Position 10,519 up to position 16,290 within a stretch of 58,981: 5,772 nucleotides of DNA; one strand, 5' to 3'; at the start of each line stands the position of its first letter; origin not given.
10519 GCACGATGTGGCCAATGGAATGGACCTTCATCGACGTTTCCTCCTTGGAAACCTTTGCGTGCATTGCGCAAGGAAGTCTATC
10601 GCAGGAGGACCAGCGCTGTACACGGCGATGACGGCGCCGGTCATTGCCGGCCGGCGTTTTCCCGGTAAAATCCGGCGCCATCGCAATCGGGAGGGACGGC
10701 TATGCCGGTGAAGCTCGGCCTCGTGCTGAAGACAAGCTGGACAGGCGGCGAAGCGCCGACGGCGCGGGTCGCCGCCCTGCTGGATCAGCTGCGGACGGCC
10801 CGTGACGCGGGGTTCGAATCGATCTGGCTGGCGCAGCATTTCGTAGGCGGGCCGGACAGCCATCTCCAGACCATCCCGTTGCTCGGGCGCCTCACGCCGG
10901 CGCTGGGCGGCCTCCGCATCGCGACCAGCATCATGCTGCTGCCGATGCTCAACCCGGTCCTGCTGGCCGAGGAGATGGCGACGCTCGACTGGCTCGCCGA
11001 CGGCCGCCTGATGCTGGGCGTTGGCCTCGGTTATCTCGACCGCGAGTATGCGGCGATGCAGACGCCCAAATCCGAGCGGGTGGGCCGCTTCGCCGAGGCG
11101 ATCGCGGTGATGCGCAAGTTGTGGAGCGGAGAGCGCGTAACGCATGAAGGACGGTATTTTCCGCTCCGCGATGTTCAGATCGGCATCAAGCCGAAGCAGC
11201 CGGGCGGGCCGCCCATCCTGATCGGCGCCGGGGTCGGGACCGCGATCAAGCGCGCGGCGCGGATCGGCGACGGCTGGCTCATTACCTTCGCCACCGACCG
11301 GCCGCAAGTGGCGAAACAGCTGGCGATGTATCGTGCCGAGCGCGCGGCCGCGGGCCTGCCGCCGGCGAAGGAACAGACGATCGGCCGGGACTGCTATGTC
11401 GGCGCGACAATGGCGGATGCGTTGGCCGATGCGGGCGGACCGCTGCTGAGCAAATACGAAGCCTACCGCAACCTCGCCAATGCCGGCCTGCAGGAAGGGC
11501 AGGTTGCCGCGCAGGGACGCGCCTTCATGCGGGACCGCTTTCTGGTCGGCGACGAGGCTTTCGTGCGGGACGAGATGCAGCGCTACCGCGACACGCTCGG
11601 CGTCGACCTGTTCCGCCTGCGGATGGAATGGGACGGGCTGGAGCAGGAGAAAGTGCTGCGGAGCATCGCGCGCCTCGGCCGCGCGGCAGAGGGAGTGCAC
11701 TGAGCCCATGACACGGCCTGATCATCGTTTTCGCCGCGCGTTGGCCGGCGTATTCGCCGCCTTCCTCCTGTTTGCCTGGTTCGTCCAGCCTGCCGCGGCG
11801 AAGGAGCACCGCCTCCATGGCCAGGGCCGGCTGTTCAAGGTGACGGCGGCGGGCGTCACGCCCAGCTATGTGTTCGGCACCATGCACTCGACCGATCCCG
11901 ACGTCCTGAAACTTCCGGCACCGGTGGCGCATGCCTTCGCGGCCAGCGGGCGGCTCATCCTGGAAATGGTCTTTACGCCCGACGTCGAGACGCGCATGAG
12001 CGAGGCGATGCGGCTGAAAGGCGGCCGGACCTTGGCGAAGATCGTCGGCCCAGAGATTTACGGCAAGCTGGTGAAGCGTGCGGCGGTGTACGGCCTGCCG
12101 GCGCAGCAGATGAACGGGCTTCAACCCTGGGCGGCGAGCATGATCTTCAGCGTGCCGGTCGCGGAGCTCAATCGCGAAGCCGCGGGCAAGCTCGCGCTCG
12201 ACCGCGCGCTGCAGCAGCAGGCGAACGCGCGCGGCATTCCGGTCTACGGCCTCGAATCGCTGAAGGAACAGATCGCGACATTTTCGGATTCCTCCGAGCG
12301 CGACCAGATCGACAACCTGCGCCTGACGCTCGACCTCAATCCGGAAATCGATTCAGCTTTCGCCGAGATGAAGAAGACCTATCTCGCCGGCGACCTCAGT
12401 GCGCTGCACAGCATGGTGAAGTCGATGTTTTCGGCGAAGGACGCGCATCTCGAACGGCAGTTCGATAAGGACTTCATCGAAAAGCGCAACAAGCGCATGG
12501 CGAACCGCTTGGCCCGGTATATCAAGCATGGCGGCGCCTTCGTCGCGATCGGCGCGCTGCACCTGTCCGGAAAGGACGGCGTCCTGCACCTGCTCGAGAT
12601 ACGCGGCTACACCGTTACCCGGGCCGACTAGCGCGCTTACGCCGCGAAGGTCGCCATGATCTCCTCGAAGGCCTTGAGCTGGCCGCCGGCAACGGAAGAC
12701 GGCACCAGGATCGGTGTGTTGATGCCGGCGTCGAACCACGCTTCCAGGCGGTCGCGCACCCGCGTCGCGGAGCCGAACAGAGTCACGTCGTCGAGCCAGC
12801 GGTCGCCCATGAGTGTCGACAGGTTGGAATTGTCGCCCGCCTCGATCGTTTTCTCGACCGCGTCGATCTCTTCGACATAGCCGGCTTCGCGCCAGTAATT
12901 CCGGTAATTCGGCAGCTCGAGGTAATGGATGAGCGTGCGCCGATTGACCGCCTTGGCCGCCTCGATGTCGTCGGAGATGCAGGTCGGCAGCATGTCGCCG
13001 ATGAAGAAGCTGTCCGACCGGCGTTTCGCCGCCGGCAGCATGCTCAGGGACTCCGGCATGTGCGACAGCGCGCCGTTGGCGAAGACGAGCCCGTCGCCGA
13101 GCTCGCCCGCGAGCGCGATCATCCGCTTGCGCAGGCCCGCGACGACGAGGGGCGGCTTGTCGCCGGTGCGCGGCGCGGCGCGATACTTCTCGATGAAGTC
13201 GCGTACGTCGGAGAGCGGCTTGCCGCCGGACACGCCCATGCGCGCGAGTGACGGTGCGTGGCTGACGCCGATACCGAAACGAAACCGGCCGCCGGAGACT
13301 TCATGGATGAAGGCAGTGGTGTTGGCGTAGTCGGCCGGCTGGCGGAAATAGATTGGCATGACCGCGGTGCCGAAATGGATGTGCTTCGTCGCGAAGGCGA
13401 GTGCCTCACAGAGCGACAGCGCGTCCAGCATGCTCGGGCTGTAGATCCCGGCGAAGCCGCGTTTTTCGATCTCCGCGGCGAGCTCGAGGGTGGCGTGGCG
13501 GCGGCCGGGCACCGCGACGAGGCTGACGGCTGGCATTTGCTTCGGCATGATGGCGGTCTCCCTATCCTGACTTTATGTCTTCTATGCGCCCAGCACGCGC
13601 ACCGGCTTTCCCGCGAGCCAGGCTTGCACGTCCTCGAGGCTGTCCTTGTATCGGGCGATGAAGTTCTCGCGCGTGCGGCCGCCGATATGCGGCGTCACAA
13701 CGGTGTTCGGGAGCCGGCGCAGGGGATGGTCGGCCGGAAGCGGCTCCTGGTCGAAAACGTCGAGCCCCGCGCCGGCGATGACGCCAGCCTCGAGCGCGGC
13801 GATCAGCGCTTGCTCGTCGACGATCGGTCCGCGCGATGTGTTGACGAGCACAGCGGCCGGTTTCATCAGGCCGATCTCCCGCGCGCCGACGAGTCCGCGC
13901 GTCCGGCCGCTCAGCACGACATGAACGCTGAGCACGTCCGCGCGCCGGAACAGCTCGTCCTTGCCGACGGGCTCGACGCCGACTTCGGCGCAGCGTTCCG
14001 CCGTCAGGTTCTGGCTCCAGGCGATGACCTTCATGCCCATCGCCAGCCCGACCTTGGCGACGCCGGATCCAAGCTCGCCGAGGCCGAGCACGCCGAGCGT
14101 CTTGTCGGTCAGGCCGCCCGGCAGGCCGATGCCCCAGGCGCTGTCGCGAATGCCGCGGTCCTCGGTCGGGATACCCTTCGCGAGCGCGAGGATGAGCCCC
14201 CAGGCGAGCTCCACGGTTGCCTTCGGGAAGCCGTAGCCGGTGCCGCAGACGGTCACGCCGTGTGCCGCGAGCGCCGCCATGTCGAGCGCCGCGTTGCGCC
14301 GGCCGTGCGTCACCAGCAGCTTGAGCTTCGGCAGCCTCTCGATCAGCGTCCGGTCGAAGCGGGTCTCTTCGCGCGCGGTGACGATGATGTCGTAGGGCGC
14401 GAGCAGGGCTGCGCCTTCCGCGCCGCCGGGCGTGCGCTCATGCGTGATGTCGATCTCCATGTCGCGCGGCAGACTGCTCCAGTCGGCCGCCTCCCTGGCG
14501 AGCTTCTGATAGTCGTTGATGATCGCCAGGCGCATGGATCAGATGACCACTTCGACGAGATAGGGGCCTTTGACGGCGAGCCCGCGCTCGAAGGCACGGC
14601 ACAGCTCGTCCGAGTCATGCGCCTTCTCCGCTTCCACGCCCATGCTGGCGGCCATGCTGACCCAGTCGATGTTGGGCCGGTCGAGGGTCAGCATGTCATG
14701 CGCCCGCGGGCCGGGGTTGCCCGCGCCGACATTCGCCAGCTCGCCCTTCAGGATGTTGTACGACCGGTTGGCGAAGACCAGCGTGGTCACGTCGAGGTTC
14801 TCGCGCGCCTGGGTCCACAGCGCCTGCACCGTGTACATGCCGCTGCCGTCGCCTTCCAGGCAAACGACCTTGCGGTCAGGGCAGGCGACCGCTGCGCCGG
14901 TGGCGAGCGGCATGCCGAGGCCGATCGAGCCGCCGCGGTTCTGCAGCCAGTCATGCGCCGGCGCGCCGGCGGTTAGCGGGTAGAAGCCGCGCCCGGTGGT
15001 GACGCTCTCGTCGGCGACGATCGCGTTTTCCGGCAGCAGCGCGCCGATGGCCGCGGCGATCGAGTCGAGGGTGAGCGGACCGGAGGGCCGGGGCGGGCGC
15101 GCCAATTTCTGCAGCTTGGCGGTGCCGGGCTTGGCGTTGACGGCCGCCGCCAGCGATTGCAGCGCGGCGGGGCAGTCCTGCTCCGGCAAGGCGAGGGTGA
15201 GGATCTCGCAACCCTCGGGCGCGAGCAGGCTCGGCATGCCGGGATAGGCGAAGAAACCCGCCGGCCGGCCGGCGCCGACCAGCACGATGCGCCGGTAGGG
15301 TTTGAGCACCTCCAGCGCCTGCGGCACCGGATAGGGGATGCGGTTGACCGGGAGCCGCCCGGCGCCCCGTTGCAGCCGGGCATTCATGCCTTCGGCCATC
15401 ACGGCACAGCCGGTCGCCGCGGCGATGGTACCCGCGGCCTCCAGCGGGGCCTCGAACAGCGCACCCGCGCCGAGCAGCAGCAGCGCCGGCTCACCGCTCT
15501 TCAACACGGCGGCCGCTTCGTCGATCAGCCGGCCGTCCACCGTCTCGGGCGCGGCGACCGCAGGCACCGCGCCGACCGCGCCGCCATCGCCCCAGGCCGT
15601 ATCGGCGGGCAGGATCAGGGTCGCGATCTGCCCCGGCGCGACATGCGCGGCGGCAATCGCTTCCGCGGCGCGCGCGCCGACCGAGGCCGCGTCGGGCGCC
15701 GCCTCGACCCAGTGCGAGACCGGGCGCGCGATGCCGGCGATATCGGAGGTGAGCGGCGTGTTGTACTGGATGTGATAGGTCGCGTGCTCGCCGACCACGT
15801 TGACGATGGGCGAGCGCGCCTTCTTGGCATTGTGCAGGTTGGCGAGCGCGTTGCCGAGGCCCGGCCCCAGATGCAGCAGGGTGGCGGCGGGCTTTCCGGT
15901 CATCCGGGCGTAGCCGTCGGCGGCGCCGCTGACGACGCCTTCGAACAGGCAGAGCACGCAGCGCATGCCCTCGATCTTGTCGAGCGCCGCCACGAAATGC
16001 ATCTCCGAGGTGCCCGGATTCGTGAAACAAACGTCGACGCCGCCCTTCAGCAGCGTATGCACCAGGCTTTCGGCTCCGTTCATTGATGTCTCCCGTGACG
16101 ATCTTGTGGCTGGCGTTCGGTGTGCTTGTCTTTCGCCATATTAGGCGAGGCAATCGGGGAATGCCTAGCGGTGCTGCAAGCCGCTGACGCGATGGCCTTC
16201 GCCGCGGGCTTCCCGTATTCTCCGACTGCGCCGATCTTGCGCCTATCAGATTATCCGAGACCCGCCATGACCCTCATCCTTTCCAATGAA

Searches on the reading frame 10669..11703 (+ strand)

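Call 103: search_protein_families(library=pfam, proteins=[window:10669-11703:+], max_evalue=0.00001)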
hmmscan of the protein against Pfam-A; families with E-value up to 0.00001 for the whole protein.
window:10669-11703:+ (344 aa): 1 family
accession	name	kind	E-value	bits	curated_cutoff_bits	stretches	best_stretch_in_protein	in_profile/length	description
PF00296.26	Bac_luciferase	-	4.4e-51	174.5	27.9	1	23-310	11-311/314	Luciferase-like monooxygenase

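Call 106: search_protein_families(library=ncbifam, proteins=[window:10669-11703:+], max_evalue=1e-20)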
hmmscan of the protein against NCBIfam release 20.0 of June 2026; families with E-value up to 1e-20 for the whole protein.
window:10669-11703:+ (344 aa): 8 families
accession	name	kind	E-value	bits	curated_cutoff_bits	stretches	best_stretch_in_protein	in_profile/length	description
TIGR03619.1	F420_Rv2161c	subfamily_domain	2.8e-43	148.3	166.9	1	42-246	5-218/247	TIGR03619 family F420-dependent LLM class oxidoreductase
TIGR03560.1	F420_Rv1855c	subfamily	2.1e-26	93.1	231.4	1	30-229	8-216/227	TIGR03560 family F420-dependent LLM class oxidoreductase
TIGR04465.1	ArgArg_F420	equivalog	1.4e-23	83.6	470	1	33-234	58-261/364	F420-dependent hydroxymycolic acid dehydrogenase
NF002619.0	PRK02271.1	equivalog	6.5e-23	81.5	276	1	30-208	9-179/329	5,10-methylenetetrahydromethanopterin reductase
TIGR03854.1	F420_MSMEG_3544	hypoth_equivalog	2.7e-22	79.4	295.6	1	27-229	8-202/290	TIGR03854 family LLM class F420-dependent oxidoreductase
TIGR03621.1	F420_MSMEG_2516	subfamily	3.7e-22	78.8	213.15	1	33-206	12-176/295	TIGR03621 family F420-dependent LLM class oxidoreductase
TIGR04027.1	LLM_KPN_01858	hypoth_equivalog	1.8e-21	76.4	412.9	1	32-215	17-193/326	putative FMN-dependent luciferase-like monooxygenase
TIGR03557.1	F420_G6P_family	subfamily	7.3e-21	74.6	210.4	1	35-211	13-192/316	TIGR03557 family F420-dependent LLM class oxidoreductase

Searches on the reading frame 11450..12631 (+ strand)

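Call 104: search_protein_families(library=pfam, proteins=[window:11450-12631:+], max_evalue=0.00001)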
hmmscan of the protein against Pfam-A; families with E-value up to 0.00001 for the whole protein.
window:11450-12631:+ (393 aa): 1 family
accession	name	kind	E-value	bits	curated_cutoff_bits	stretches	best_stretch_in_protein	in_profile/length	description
PF01963.22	TraB_PrgY_gumN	-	3.7e-60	204.4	26.8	1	128-391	2-263/263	TraB/PrgY/gumN family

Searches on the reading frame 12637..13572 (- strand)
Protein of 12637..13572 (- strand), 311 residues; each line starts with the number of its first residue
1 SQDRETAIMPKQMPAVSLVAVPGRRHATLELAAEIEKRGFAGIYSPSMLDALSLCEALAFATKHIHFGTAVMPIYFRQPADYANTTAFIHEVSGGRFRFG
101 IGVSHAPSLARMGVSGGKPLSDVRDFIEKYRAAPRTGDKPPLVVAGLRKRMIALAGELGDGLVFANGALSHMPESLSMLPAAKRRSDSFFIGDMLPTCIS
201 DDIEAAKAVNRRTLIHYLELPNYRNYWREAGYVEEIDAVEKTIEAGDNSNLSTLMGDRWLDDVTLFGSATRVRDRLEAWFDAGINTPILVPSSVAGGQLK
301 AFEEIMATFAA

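Call 104: search_protein_families(library=pfam, proteins=[window:12637-13572:-], max_evalue=0.00001)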
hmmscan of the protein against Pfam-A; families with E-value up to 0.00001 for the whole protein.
window:12637-13572:- (311 aa): 1 family
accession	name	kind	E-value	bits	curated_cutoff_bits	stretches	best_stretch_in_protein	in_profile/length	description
PF00296.26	Bac_luciferase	-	6.6e-36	124.7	27.9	1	24-285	21-313/314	Luciferase-like monooxygenase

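Call 106: search_protein_families(library=ncbifam, proteins=[window:12637-13572:-], max_evalue=1e-20)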
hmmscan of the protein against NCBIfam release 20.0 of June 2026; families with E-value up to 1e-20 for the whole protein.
window:12637-13572:- (311 aa): 4 families
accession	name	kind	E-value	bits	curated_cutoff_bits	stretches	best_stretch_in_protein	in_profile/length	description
TIGR03841.1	F420_Rv3093c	subfamily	2.1e-27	96.3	213.65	0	138-293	145-298/298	LLM class F420-dependent oxidoreductase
TIGR03620.1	F420_MSMEG_4141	subfamily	6.3e-27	94.6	219.8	1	24-284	16-253/280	TIGR03620 family F420-dependent LLM class oxidoreductase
TIGR04024.1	F420_NP1902A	hypoth_equivalog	5.7e-25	87.7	345.4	0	27-132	16-124/330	TIGR04024 family LLM class F420-dependent oxidoreductase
TIGR03564.1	F420_MSMEG_4879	subfamily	4.1e-23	82.4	234.25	0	32-132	5-108/265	TIGR03564 family F420-dependent LLM class oxidoreductase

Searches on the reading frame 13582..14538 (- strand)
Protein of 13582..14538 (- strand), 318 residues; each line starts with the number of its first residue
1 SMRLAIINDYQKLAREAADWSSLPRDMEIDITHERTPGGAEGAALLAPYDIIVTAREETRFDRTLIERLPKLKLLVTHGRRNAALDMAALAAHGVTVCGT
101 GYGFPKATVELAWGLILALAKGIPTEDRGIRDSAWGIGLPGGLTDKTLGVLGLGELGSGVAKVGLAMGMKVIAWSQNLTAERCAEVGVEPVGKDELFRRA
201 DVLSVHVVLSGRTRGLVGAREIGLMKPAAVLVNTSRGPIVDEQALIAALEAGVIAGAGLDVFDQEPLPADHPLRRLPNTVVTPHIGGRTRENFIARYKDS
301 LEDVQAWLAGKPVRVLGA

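Call 104: search_protein_families(library=pfam, proteins=[window:13582-14538:-], max_evalue=0.00001)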
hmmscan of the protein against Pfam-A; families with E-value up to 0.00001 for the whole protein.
window:13582-14538:- (318 aa): 2 families
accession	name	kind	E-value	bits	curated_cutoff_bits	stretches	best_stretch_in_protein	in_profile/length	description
PF02826.25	2-Hacid_dh_C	-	1.2e-55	188.1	25.1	1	114-286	2-178/178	D-isomer specific 2-hydroxyacid dehydrogenase, NAD binding domain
PF00389.36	2-Hacid_dh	-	1.3e-08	35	24.6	1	27-313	20-129/134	D-isomer specific 2-hydroxyacid dehydrogenase, catalytic domain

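Call 106: search_protein_families(library=ncbifam, proteins=[window:13582-14538:-], max_evalue=1e-20)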
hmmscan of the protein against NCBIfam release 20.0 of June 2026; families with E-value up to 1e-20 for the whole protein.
window:13582-14538:- (318 aa): 14 families
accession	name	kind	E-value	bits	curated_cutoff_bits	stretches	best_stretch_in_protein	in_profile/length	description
TIGR01327.1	PGDH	equivalog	4.8e-58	197.2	454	1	26-313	18-306/525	phosphoglycerate dehydrogenase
NF009714.1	PRK13243.1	equivalog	2e-50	172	455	1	59-292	55-297/332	glyoxylate reductase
NF005069.0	PRK06487.1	equivalog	1.4e-47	162.3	448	1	5-316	6-319/320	2-hydroxyacid dehydrogenase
NF008759.0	PRK11790.1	equivalog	1.3e-38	132.8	404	1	52-292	57-301/410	phosphoglycerate dehydrogenase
NF005387.0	PRK06932.1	equivalog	1.6e-38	132.4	492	1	50-286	46-288/314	2-hydroxyacid dehydrogenase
NF011938.0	PRK15409.1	equivalog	1.1e-37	129.8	492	1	59-308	54-309/324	glyoxylate/hydroxypyruvate reductase GhrB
NF041369.1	Dhydh_Halo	equivalog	4.4e-36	124.7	400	1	86-291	70-278/305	D-2-hydroxyacid dehydrogenase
NF005750.0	PRK07574.1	equivalog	2.3e-31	109.2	329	1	63-314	106-363/386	NAD-dependent formate dehydrogenase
NF006263.0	PRK08410.1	equivalog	4e-31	108.5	389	1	50-309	44-308/311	D-2-hydroxyacid dehydrogenase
NF000492.1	vanH_gen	exception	7.1e-25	87.7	540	1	143-265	139-255/312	D-lactate dehydrogenase VanH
NF005027.0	PRK06436.1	equivalog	8.4e-25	87.5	261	1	95-315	72-287/303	2-hydroxyacid dehydrogenase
NF001309.0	PRK00257.1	equivalog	8e-22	77.7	434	1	143-288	114-258/379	4-phosphoerythronate dehydrogenase PdxB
NF000004.1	vanH-D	exception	3.1e-21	75.8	550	0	83-265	84-261/323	D-lactate dehydrogenase VanH-D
NF000371.1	vanH_Agroup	exception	3.4e-21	75.8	700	0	143-265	144-260/322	VanH-A/VanH-Pt family D-lactate dehydrogenase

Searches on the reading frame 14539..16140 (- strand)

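Call 104: search_protein_families(library=pfam, proteins=[window:14539-16140:-], max_evalue=0.00001)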
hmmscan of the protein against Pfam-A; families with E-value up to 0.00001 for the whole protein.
window:14539-16140:- (533 aa): 2 families
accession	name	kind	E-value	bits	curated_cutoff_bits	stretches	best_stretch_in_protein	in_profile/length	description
PF02776.23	TPP_enzyme_N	-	1.9e-30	105.5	26.8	1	20-125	1-106/119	Thiamine pyrophosphate enzyme, N-terminal TPP binding domain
PF02775.26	TPP_enzyme_C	-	2.4e-27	96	21.9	1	401-531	25-151/151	Thiamine pyrophosphate enzyme, C-terminal TPP binding domain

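Call 106: search_protein_families(library=ncbifam, proteins=[window:14539-16140:-], max_evalue=1e-20)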
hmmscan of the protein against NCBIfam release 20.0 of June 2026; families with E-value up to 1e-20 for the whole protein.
window:14539-16140:- (533 aa): 32 families (the best 25 are shown)
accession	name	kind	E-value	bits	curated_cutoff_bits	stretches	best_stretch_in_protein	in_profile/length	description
NF005760.0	PRK07586.1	equivalog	2.6e-234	778.9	363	1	20-533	1-514/514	acetolactate synthase large subunit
NF009122.0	PRK12474.1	subfamily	9.7e-200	664.7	835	1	18-533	3-518/518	hypothetical protein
NF005485.1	PRK07092.1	equivalog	8.7e-58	196.4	493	1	30-533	11-518/523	benzoylformate decarboxylase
NF006122.0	PRK08266.1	subfamily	7.9e-42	143.4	571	1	363-532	360-523/543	hypothetical protein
NF006052.0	PRK08199.1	subfamily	4e-36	124.5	539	0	16-247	4-235/559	thiamine pyrophosphate protein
NF006187.0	PRK08322.1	equivalog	2.9e-35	121.7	509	0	20-247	2-228/548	acetolactate synthase large subunit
NF006203.0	PRK08327.1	equivalog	4.3e-34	118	456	0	14-226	3-232/571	thiamine pyrophosphate-requiring protein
TIGR00118.1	acolac_lg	equivalog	1.4e-33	116.2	538.35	0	20-230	1-214/557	biosynthetic-type acetolactate synthase large subunit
NF006524.0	PRK08978.1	equivalog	7.1e-32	110.4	738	0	404-533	401-524/548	acetolactate synthase 2 catalytic subunit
NF006016.1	PRK08155.1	equivalog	1.7e-31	109.3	870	0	362-533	366-532/554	acetolactate synthase large subunit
NF005712.0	PRK07524.1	subfamily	2.3e-30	105.6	500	0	357-531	360-527/536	5-guanidino-2-oxopentanoate decarboxylase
NF005470.0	PRK07064.1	equivalog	4e-30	105.4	495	0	401-531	404-527/552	thiamine pyrophosphate-binding protein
NF004919.0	PRK06276.1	equivalog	1.7e-29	102.6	866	0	404-533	415-538/582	acetolactate synthase large subunit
NF006378.0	PRK08617.1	equivalog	1e-28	100.1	510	0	16-231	4-219/556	acetolactate synthase AlsS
NF005651.0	PRK07418.1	subfamily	1.5e-27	96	942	0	397-532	427-558/617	acetolactate synthase large subunit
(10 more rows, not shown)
